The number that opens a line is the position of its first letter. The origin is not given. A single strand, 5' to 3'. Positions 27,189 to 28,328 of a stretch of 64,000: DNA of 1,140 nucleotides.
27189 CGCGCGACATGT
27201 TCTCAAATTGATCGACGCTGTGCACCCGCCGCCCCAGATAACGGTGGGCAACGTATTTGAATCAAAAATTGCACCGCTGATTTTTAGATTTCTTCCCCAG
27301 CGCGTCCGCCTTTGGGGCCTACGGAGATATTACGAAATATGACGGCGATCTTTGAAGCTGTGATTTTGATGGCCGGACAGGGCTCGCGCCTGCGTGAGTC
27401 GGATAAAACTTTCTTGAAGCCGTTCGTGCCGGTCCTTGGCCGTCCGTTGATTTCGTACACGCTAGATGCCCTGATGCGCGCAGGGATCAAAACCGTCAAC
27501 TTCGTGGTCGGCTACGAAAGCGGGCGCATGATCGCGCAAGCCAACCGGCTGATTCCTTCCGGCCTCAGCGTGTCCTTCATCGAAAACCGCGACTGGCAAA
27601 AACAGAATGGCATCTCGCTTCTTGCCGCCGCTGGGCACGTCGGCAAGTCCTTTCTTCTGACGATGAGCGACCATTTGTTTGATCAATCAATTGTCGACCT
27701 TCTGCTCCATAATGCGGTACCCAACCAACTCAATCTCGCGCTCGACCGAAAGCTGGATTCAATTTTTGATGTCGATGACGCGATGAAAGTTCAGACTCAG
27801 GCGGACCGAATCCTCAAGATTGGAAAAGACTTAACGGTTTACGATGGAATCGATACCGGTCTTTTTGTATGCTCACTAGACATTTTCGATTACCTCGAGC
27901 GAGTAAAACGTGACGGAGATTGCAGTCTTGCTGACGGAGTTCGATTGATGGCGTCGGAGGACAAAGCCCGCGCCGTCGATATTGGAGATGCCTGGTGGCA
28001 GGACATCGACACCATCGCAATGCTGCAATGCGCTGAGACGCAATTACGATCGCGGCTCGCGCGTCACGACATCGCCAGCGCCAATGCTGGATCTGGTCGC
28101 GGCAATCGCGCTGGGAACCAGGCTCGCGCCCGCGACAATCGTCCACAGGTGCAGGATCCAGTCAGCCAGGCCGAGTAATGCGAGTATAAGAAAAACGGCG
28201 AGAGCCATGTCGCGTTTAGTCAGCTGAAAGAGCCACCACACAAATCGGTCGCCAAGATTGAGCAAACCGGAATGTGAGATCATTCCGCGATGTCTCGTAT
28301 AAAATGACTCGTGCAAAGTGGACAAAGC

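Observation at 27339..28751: Split IPCT/DIPPS-like pair hints at a CDP-inositol (head-group-activated) route rather than the CDP-diacylglycerol route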

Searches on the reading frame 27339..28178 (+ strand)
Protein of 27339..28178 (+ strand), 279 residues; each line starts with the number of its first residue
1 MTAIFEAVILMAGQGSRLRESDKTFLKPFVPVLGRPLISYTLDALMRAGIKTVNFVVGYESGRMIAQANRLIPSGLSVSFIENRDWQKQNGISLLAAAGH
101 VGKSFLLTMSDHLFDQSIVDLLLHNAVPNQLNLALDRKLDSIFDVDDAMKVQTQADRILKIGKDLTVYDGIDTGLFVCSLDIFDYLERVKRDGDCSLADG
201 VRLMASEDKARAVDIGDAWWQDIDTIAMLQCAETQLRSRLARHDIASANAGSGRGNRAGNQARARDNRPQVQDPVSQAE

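Call 4: search_protein_families(library=pfam, proteins=[window:27339-28178:+], max_evalue=0.01)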
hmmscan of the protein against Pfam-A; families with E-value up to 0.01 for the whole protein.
window:27339-28178:+ (279 aa): 3 families
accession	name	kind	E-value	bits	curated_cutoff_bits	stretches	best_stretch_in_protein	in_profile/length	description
PF12804.13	NTP_transf_3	-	2.9e-12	47.5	27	1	7-129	1-114/160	MobA-like NTP transferase domain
PF00483.29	NTP_transferase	-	5.2e-10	39.7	21.2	1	7-85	2-82/245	Nucleotidyl transferase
PF01128.25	IspD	-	0.0057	16.9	27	0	7-58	3-52/221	2-C-methyl-D-erythritol 4-phosphate cytidylyltransferase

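Call 5: search_protein_families(library=ncbifam, proteins=[window:27339-28178:+], max_evalue=0.01)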
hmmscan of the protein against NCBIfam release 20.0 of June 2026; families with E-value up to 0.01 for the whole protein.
window:27339-28178:+ (279 aa): 33 families (the best 25 are shown)
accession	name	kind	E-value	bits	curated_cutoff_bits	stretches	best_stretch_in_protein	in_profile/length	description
NF041135.1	IPPtranDIPPsyn_Thcocales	equivalog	1.5e-34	119.8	580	1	6-236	2-217/419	bifunctional L-myo-inositol-1-phosphate cytidylyltransferase/CDP-L-myo-inositol myo-inositolphosphotransferase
TIGR03992.1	Arch_glmU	subfamily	3.7e-21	75.5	292.1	1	6-237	2-229/393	bifunctional sugar-1-phosphate nucleotidylyltransferase/acetyltransferase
NF041313.1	UDPGP_AglF_Halo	equivalog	4.8e-17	62.2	400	1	6-235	2-233/234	UTP--glucose-1-phosphate uridylyltransferase AglF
NF041173.1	Sug_nt_acttase_Thmprot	equivalog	2.1e-16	59.9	600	1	6-223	2-214/405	bifunctional sugar-1-phosphate nucleotidylyltransferase/acetyltransferase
TIGR01208.1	rmlA_long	equivalog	4.8e-15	55.3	320.25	1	7-236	2-234/353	glucose-1-phosphate thymidylyltransferase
NF045761.1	NAMPUrTaseMurU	equivalog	7.3e-09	35.8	250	1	6-54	2-50/226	N-acetylmuramate alpha-1-phosphate uridylyltransferase MurU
TIGR01099.1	galU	equivalog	9e-09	35.3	326.8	1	6-59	3-56/261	UTP--glucose-1-phosphate uridylyltransferase GalU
NF049965.1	GlMnHpPGnyltfHddC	equivalog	2.9e-08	33.6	300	1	6-187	2-176/221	D-glycero-D-manno-heptose 1-phosphate guanosyltransferase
NF045782.1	NicBOxredNboR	equivalog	1.5e-07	31.3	260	1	6-111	10-108/206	nicotine blue oxidoreductase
NF052502.1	man1P_GTase_Rv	exception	3e-06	26.3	440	1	6-61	2-57/352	mannose-1-phosphate guanylyltransferase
NF045665.1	NTPtran_DVU1551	equivalog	4.7e-06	25.9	315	1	6-89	2-75/359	DVU_1551 family NTP transferase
NF010933.0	PRK14353.1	equivalog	4.7e-06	25.5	505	1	5-71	6-69/453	bifunctional UDP-N-acetylglucosamine diphosphorylase/glucosamine-1-phosphate N-acetyltransferase GlmU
NF010935.0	PRK14355.1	equivalog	4.7e-06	25.5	718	1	6-64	5-60/459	bifunctional UDP-N-acetylglucosamine diphosphorylase/glucosamine-1-phosphate N-acetyltransferase GlmU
TIGR03310.1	matur_MocA_YgfJ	equivalog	5.2e-06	26.6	186.45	1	7-112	2-100/188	molybdenum cofactor cytidylyltransferase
NF007516.0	PRK10122.1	equivalog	6.2e-06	25.6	534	1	5-56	4-55/297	UTP--glucose-1-phosphate uridylyltransferase GalF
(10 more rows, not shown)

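Call 9: find_homologous_proteins(query=window:27339-28178:+, max_evalue=0.00001)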
Query window:27339-28178:+ (279 aa): 3835 proteins with E <= 0.00001 among 6037 candidates; the best 120 are listed.
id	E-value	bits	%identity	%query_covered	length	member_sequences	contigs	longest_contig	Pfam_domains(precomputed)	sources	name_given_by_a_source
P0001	6.1e-179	611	100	100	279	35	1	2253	PF00483.30,PF12804.14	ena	-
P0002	9.2e-157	538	88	100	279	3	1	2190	PF00483.30,PF12804.14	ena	-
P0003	2.8e-154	530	89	99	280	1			PF00483.30,PF12804.14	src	-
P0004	1.7e-144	498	82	100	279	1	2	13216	PF00483.30,PF12804.14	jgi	jgi:choline kinase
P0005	4.6e-144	497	83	100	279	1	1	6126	PF00483.30,PF12804.14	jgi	jgi:choline kinase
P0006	2.3e-143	494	82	100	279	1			PF00483.30,PF12804.14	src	-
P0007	3.5e-143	494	83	100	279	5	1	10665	PF00483.30,PF12804.14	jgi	jgi:choline kinase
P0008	2.1e-138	478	79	100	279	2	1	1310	PF00483.30,PF12804.14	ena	-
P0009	2.8e-138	478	80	100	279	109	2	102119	PF00483.30,PF12804.14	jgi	jgi:1L-myo-inositol 1-phosphate cytidylyltransferase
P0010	5.2e-138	477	86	93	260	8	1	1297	PF00483.30,PF12804.14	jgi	jgi:choline kinase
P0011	1.6e-137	475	79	100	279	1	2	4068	PF00483.30,PF12804.14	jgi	jgi:1L-myo-inositol 1-phosphate cytidylyltransferase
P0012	7.1e-137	473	81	100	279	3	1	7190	PF00483.30,PF12804.14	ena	-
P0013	1.5e-136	472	78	100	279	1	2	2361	PF00483.30,PF12804.14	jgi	jgi:choline kinase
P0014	1.7e-136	472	78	100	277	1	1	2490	PF00483.30,PF12804.14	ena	-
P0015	1.9e-136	472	79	100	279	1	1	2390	PF00483.30,PF12804.14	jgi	jgi:1L-myo-inositol 1-phosphate cytidylyltransferase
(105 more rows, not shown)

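Call 18: search_solved_structures(query=window:27339-28178:+, max_evalue=0.001, show_alignments=2)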
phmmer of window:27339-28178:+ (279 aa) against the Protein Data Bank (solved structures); distinct sequences matched with E-value up to 0.001: 24.
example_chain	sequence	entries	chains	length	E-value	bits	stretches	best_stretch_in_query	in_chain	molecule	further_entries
2xme_A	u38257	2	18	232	9.1e-20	74.5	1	4-227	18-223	CTP-INOSITOL-1-PHOSPHATE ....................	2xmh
4mnd_A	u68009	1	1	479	2.5e-19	73.1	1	4-236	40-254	CTP L-myo-inositol-1-phosphate cytidylyltransferase/CDP-L-myo-inositol myo-inositolphospho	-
4jd0_A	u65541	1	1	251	1.2e-17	67.6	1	3-240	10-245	Nucleotidyl transferase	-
2ggo_A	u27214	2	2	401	4.8e-13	52.5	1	6-223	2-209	401aa long hypothetical glucose-1-phosphate thymidylyltransferase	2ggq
5z09_A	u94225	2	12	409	4.9e-13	52.5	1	6-223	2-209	Dual sugar-1-phosphate nucleotidylyltransferase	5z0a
6mnu_A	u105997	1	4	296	1.3e-06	31.4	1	5-58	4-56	UTP--glucose-1-phosphate uridylyltransferase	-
6pd1_A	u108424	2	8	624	5.2e-06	29.4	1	4-126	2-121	Nucleotidyl transferase/aminotransferase, class V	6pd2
4y7t_A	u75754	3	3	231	6.3e-06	29.2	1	6-54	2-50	Nucleotidyl transferase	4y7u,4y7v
7whr_B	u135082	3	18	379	1.6e-05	27.9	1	6-83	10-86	Nucleotidyl transferase family protein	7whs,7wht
2ux8_A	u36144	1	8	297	3.7e-05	26.7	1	5-59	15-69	GLUCOSE-1-PHOSPHATE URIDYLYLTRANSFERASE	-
9o90_A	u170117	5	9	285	4.6e-05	26.4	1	5-60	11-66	UTP--glucose-1-phosphate uridylyltransferase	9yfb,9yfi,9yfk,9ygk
1jyk_A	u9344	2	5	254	9.8e-05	25.3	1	6-114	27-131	CTP:phosphocholine Cytidylyltransferase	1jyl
5j49_A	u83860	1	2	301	0.00013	24.9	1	3-60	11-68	UTP--glucose-1-phosphate uridylyltransferase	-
6b5e_A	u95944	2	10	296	0.00018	24.4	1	7-114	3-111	Glucose-1-phosphate thymidylyltransferase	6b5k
6caj_J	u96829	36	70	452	0.00021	24.2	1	5-57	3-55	Translation initiation factor eIF-2B subunit gamma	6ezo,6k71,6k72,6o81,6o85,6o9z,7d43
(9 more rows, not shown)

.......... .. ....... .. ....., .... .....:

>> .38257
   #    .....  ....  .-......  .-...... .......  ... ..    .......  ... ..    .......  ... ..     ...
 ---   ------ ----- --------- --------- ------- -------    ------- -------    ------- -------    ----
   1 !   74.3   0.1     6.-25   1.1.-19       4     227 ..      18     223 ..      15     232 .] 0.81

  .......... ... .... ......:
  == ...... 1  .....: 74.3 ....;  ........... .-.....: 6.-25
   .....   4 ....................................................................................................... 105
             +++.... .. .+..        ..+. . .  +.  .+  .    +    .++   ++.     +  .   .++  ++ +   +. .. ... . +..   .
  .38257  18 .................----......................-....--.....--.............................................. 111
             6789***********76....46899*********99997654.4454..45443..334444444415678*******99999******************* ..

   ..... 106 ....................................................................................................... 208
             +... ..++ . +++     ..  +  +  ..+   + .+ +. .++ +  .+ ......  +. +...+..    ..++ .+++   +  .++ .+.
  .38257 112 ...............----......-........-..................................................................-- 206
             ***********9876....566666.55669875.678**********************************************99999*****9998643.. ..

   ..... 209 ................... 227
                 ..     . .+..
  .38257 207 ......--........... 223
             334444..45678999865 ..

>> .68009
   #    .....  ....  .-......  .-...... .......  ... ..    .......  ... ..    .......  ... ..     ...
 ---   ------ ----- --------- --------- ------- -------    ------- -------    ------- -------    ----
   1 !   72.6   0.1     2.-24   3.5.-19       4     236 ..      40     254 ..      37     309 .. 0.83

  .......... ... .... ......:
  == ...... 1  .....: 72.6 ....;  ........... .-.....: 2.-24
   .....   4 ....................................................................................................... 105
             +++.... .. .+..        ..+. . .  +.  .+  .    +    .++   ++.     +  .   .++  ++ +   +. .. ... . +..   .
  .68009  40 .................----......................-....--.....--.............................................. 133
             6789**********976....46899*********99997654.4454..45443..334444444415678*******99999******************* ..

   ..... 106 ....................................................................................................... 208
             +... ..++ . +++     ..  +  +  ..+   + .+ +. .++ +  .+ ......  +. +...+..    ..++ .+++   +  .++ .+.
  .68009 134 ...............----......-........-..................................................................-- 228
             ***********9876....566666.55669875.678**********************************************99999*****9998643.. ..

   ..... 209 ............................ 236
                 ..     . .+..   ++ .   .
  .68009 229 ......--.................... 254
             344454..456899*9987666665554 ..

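Call 79: predict_structure(alignment_id=A4)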
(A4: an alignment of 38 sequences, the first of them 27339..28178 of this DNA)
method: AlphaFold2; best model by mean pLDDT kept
length: 279 residues; sequences in the alignment: 38
mean_pLDDT: 71.1   pTM: 0.73
mean pLDDT of the five models: 71.1, 53.4, 47.1, 46.1, 40.7
residues with pLDDT >= 90: 43; 70-90: 139; 50-70: 41; < 50: 56
segments of 3 or more residues with pLDDT < 50: 90-92, 139-148, 165-172, 245-279
pLDDT, mean of each block of 10 residues (from residue 1): 82 80 81 90 92 91 92 91 73 59 84 85 86 67 44 74 48 67 72 61 83 78 83 85 51 29 29 33
secondary structure, 60 per line:
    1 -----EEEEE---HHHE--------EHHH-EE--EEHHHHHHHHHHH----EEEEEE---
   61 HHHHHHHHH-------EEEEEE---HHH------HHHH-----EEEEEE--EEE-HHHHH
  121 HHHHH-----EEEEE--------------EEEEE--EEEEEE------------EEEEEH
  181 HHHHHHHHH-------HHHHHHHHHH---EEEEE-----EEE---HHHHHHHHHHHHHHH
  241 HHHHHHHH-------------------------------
elements in order: E6-10 H37-47 E52-57 H61-69 E77-82 H95-98 E104-109 E112-114 H116-125 E131-135 E150-154 E157-162 E175-179 H180-189 H197-206 E210-214 E220-222 H226-248

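Call 81: fold_search(model_id=the predicted structure, library=pdb)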
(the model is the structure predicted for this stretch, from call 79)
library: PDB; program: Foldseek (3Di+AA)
matches with E <= 10: 1197; with E <= 0.001: 546
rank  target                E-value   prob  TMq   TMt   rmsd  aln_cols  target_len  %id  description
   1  4jd0                  2.2e-15  1.00  0.66  0.74   4.3       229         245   26  Structure of the inositol-1-phosphate CTP transferase from T. maritima. (released 2013-09-18)
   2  2xme_E                2.9e-14  1.00  0.60  0.80   4.4       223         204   28  The X-ray structure of CTP:inositol-1-phosphate cytidylyltransferase from Archaeoglobus fulgidus (released 2011-05-04)
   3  2xmh_D                8.2e-14  1.00  0.60  0.79   4.6       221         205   26  The X-ray structure of CTP:inositol-1-phosphate cytidylyltransferase from Archaeoglobus fulgidus (released 2011-05-04)
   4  4mnd                  1.2e-13  1.00  0.62  0.44   4.3       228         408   26  Crystal structure of Archaeoglobus fulgidus IPCT-DIPPS bifunctional membrane protein (released 2014-07-02)
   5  2xme_D                2.4e-13  1.00  0.60  0.81   4.3       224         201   27  The X-ray structure of CTP:inositol-1-phosphate cytidylyltransferase from Archaeoglobus fulgidus (released 2011-05-04)
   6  2xme_F                2.9e-13  1.00  0.61  0.80   4.4       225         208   27  The X-ray structure of CTP:inositol-1-phosphate cytidylyltransferase from Archaeoglobus fulgidus (released 2011-05-04)
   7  2xme_J                3.3e-13  1.00  0.58  0.78   4.9       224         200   26  The X-ray structure of CTP:inositol-1-phosphate cytidylyltransferase from Archaeoglobus fulgidus (released 2011-05-04)
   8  2xme_I                3.5e-13  1.00  0.60  0.82   4.2       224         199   26  The X-ray structure of CTP:inositol-1-phosphate cytidylyltransferase from Archaeoglobus fulgidus (released 2011-05-04)
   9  2xme_L                4.4e-13  1.00  0.60  0.81   4.2       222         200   26  The X-ray structure of CTP:inositol-1-phosphate cytidylyltransferase from Archaeoglobus fulgidus (released 2011-05-04)
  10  6ikz_A                4.7e-13  1.00  0.62  0.60   7.0       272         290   18  UDP-glucose pyrophosphorylase from acinetobacter baumanii (released 2019-10-16)
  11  2xmh_C                5.0e-13  1.00  0.58  0.78   4.7       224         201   25  The X-ray structure of CTP:inositol-1-phosphate cytidylyltransferase from Archaeoglobus fulgidus (released 2011-05-04)
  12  2xme_C                6.1e-13  1.00  0.60  0.81   4.2       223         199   26  The X-ray structure of CTP:inositol-1-phosphate cytidylyltransferase from Archaeoglobus fulgidus (released 2011-05-04)
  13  2xme_A                7.8e-13  1.00  0.61  0.82   4.2       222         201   27  The X-ray structure of CTP:inositol-1-phosphate cytidylyltransferase from Archaeoglobus fulgidus (released 2011-05-04)
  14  2xme_G                7.8e-13  1.00  0.60  0.81   4.2       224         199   26  The X-ray structure of CTP:inositol-1-phosphate cytidylyltransferase from Archaeoglobus fulgidus (released 2011-05-04)
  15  2xmh_A                8.3e-13  1.00  0.57  0.78   4.6       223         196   24  The X-ray structure of CTP:inositol-1-phosphate cytidylyltransferase from Archaeoglobus fulgidus (released 2011-05-04)
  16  2xme_H                8.8e-13  1.00  0.59  0.81   4.4       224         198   25  The X-ray structure of CTP:inositol-1-phosphate cytidylyltransferase from Archaeoglobus fulgidus (released 2011-05-04)
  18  2xme_B                9.4e-13  1.00  0.59  0.81   4.3       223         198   26  The X-ray structure of CTP:inositol-1-phosphate cytidylyltransferase from Archaeoglobus fulgidus (released 2011-05-04)
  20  2xme_K                1.3e-12  1.00  0.57  0.77   4.9       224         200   25  The X-ray structure of CTP:inositol-1-phosphate cytidylyltransferase from Archaeoglobus fulgidus (released 2011-05-04)
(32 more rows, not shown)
